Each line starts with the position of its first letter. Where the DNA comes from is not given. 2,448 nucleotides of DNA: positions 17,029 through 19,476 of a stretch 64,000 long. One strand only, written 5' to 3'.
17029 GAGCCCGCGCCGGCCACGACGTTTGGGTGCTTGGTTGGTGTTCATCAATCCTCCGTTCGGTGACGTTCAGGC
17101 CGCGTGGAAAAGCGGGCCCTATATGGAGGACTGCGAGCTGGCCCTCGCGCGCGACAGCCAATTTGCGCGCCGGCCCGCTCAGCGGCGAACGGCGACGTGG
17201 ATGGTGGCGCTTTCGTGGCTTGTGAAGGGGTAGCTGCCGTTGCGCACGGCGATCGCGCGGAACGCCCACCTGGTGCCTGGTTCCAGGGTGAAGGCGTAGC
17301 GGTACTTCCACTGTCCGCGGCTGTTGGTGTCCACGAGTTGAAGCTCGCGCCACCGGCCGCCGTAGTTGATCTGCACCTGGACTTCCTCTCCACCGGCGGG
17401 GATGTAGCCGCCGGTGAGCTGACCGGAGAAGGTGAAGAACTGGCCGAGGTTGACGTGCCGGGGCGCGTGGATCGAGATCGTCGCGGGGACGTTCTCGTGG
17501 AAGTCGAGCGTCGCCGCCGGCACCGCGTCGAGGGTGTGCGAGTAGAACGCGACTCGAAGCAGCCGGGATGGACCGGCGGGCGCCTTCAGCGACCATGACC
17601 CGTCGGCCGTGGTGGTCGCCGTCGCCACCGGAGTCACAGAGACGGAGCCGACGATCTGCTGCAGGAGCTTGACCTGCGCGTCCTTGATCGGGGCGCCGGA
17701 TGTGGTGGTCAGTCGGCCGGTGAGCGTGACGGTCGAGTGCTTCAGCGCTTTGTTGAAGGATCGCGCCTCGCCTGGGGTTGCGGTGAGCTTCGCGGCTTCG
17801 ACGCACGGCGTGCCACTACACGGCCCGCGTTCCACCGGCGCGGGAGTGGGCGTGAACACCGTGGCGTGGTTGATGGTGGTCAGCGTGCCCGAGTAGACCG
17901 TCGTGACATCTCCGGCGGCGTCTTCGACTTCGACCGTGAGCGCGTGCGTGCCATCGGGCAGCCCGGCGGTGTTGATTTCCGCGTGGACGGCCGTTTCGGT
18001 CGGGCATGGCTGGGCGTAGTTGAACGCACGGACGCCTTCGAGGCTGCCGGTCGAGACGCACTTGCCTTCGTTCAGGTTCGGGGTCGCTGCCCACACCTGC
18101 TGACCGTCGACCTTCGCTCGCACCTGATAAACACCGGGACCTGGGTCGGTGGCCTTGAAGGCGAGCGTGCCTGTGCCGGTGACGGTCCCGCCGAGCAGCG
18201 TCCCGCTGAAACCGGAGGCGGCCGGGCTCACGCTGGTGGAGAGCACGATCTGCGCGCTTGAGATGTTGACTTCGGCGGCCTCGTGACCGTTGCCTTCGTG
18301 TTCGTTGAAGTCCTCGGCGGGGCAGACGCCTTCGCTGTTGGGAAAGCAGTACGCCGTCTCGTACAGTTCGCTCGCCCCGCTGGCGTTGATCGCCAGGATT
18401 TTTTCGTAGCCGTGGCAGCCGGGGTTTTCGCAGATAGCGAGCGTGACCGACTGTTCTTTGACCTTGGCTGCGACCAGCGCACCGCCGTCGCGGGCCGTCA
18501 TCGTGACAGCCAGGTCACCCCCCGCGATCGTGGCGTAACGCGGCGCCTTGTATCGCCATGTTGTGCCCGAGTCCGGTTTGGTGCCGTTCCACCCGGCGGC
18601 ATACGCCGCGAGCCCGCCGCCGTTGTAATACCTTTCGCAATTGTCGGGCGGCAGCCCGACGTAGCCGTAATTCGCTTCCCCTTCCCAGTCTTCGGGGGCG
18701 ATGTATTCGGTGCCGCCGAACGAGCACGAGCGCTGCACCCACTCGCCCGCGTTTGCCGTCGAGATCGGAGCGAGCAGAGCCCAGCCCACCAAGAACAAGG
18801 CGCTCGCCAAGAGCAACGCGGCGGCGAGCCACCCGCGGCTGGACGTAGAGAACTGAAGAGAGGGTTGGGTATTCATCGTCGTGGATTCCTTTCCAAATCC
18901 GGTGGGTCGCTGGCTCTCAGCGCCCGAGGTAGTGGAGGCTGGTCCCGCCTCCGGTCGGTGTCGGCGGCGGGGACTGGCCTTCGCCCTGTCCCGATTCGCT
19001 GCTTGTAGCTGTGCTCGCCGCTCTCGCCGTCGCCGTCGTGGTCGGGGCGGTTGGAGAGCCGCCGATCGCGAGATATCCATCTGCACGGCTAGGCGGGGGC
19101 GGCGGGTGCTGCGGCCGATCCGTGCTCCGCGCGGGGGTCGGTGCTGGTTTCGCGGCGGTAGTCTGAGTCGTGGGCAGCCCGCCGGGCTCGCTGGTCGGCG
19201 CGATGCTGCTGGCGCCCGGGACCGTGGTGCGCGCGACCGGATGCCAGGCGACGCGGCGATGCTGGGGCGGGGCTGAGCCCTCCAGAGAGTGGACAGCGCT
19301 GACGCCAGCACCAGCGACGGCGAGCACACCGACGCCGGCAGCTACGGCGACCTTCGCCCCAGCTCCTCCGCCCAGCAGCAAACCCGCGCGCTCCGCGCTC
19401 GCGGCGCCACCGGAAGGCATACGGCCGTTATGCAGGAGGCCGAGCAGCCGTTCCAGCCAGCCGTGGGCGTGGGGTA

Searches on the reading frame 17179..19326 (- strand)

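Call 73: search_protein_families(library=pfam, proteins=[window:17179-19326:-], max_evalue=0.0001)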
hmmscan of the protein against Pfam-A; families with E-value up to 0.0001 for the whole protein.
window:17179-19326:- (715 aa): 1 family
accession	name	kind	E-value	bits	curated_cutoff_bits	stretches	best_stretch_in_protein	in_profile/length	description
PF13620.12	CarboxypepD_reg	-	7.8e-05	23.4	32.3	0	534-588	1-51/82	Carboxypeptidase regulatory-like domain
